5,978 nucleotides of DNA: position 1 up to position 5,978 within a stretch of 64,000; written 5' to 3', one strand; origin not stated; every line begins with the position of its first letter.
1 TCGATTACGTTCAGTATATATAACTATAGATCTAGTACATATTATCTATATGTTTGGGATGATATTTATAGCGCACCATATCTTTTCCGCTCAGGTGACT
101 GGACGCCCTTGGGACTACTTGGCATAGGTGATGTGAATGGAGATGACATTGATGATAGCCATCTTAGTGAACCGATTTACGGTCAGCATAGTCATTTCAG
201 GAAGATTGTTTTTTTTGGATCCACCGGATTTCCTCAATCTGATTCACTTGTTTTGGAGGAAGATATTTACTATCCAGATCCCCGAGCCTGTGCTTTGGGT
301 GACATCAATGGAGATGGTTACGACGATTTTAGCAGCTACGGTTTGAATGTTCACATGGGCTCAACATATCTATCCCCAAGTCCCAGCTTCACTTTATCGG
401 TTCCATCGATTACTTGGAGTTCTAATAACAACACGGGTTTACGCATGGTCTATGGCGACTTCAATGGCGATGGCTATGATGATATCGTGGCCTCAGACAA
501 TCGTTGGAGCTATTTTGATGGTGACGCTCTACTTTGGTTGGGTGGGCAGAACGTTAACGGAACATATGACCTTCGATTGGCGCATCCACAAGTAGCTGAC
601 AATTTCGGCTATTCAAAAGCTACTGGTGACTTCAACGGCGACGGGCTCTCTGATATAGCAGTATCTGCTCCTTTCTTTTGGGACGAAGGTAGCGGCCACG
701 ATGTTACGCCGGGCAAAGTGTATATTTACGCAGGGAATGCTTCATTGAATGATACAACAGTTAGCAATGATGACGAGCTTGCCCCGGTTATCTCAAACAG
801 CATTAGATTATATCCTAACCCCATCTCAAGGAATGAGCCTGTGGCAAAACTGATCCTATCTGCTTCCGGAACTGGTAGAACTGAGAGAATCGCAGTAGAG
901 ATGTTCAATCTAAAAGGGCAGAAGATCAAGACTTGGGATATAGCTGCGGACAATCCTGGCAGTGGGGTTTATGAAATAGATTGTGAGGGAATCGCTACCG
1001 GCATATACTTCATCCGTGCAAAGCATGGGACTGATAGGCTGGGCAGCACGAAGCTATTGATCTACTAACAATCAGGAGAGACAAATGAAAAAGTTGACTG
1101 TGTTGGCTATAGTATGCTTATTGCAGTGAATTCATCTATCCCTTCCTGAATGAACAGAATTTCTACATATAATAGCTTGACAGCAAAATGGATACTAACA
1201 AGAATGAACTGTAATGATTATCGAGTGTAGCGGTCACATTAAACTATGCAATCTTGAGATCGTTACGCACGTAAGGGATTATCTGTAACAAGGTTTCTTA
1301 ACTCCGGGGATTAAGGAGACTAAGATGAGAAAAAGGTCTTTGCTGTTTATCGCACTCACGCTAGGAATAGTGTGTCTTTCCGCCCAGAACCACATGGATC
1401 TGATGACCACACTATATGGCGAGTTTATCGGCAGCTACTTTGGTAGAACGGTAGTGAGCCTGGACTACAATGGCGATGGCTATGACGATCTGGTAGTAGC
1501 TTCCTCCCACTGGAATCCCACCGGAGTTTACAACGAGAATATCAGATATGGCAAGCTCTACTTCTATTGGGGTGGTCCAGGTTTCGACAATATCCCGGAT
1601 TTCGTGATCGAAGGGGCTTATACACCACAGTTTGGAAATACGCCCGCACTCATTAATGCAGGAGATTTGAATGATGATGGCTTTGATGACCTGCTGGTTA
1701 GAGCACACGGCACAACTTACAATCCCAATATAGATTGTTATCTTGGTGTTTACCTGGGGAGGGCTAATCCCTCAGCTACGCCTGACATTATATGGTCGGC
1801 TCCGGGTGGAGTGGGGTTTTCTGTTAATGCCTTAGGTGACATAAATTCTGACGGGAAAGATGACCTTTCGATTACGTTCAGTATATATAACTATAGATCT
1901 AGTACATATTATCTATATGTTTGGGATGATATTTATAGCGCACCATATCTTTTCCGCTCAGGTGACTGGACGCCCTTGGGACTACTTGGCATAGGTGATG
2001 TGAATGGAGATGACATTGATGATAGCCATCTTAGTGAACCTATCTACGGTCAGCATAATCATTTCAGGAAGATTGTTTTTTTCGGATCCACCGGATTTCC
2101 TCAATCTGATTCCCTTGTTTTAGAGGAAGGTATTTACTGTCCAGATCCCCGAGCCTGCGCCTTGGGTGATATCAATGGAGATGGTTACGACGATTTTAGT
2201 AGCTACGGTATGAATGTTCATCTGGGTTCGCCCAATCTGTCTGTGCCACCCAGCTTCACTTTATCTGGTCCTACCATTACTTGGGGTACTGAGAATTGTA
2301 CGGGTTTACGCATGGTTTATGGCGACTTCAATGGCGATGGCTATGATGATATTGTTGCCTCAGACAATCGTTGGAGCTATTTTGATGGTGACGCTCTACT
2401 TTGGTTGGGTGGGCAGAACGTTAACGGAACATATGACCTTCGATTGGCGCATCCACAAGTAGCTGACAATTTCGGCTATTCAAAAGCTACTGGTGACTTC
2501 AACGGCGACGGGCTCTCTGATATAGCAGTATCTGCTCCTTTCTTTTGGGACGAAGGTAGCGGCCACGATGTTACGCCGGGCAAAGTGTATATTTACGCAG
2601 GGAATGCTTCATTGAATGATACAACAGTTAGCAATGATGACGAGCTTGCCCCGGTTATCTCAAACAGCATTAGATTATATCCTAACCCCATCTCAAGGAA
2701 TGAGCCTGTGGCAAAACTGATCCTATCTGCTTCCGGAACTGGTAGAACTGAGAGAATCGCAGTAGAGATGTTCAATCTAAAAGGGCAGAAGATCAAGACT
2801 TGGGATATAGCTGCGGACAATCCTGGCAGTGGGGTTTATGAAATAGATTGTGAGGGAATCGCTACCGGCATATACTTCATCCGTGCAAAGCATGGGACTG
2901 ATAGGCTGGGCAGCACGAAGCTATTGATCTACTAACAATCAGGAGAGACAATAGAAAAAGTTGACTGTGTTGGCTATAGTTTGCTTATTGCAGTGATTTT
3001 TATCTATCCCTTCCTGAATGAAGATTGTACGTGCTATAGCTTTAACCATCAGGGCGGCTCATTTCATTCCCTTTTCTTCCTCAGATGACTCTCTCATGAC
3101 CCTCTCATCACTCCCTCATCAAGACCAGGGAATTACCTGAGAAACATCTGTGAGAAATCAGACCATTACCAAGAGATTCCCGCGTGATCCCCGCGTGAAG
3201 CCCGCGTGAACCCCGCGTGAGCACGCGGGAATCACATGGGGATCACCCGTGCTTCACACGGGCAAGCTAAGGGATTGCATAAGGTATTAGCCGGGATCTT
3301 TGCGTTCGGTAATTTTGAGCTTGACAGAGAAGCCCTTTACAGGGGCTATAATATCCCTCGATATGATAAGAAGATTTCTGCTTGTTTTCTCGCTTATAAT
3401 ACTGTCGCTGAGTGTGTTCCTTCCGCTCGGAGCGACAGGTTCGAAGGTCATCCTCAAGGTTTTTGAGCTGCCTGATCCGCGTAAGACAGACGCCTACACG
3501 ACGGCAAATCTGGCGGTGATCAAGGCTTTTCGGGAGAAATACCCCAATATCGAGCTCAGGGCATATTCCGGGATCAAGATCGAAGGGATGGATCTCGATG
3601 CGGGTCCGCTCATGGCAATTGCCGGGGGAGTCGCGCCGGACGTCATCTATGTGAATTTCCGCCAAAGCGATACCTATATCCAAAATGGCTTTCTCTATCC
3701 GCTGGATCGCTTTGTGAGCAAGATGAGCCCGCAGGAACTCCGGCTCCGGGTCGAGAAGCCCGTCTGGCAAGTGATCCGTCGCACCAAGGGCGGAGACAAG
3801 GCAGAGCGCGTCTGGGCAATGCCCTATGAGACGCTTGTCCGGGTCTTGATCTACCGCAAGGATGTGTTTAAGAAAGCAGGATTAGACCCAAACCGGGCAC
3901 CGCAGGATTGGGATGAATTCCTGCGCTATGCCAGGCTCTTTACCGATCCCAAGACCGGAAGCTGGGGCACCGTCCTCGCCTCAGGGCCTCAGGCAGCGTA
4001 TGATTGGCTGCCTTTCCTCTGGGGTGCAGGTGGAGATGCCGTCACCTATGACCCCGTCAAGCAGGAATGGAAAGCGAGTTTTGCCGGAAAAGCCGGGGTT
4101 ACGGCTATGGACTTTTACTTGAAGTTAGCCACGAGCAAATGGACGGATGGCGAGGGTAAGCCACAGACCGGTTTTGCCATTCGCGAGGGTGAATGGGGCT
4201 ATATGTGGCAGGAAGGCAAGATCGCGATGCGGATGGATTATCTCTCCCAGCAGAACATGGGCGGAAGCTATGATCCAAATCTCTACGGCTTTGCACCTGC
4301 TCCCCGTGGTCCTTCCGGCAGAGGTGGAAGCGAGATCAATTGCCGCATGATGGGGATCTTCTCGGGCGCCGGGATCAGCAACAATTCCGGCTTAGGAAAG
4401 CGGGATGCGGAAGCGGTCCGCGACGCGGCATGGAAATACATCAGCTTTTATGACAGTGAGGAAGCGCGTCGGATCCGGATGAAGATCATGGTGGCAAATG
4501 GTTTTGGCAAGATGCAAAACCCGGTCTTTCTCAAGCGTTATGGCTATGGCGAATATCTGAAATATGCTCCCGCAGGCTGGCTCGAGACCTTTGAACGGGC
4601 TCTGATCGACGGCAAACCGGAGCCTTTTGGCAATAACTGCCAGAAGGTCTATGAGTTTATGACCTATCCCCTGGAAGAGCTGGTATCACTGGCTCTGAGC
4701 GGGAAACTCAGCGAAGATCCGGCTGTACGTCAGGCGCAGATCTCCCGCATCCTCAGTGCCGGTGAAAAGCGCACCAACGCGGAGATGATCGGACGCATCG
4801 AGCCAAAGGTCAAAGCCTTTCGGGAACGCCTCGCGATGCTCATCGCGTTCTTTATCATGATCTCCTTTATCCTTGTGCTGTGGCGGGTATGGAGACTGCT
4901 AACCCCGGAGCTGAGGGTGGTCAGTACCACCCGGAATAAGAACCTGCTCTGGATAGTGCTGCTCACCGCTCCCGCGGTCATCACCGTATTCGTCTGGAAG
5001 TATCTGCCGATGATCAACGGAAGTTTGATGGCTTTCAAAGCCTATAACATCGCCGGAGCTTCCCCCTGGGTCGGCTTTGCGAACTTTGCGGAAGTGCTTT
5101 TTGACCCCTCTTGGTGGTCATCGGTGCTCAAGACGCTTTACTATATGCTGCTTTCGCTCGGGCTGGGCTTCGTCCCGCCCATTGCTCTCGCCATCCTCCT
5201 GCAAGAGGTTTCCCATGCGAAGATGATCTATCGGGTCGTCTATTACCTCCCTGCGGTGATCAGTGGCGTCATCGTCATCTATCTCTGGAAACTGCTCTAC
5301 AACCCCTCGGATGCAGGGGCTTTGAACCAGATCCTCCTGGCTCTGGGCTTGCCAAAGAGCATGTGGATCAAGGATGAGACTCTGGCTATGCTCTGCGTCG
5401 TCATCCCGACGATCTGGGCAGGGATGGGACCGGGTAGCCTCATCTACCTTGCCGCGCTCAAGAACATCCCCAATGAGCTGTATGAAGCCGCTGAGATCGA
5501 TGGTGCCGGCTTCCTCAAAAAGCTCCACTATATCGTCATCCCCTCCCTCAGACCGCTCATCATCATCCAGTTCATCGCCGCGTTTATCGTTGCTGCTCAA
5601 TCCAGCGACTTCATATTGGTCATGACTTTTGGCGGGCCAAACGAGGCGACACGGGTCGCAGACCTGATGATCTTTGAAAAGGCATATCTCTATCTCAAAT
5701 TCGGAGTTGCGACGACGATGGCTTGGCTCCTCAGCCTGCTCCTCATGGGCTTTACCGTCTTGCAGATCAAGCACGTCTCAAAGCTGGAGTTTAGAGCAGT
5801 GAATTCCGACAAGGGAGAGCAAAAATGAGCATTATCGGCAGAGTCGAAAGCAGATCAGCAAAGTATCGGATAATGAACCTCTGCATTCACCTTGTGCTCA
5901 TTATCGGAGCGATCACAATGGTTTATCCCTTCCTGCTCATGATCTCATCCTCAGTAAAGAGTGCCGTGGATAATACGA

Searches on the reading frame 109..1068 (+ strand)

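Call 75: search_protein_families(library=pfam, proteins=[window:109-1068:+], max_evalue=0.0001)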
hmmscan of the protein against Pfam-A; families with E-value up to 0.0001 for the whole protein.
window:109-1068:+ (319 aa): 3 families
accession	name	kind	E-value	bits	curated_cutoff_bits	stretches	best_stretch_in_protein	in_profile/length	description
PF01839.29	FG-GAP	-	3.3e-14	52.8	22.1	1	166-206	1-36/37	FG-GAP repeat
PF13517.12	FG-GAP_3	-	6.1e-09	36.8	26.9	2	65-127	1-60/61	FG-GAP-like repeat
PF18962.6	Por_Secre_tail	-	9.2e-07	29.5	27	1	234-317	1-74/75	Secretion system C-terminal sorting domain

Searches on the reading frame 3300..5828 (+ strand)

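Call 13: search_protein_families(library=ncbifam, proteins=[window:3300-5828:+])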
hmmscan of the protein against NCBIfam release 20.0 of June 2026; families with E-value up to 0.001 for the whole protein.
window:3300-5828:+ (842 aa): 5 families
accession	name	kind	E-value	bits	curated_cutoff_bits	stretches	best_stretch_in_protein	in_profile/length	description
NF007852.0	PRK10561.1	equivalog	3.4e-23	82.9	335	1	551-827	14-289/295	sn-glycerol-3-phosphate ABC transporter permease UgpA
NF008232.0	PRK10999.1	equivalog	6.8e-20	71.3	392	1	589-825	263-514/520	maltose ABC transporter permease MalF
NF040931.1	ABC_arch_GlcT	equivalog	1.2e-18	67.7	360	1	557-813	3-258/278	glucose ABC transporter permease GlcT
NF008211.0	PRK10974.1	equivalog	1.8e-07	30.1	411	1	167-212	134-179/439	sn-glycerol-3-phosphate ABC transporter substrate-binding protein UgpB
TIGR03262.1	PhnU2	equivalog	1.2e-05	24.2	593.25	1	565-779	16-213/546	putative 2-aminoethylphosphonate ABC transporter permease subunit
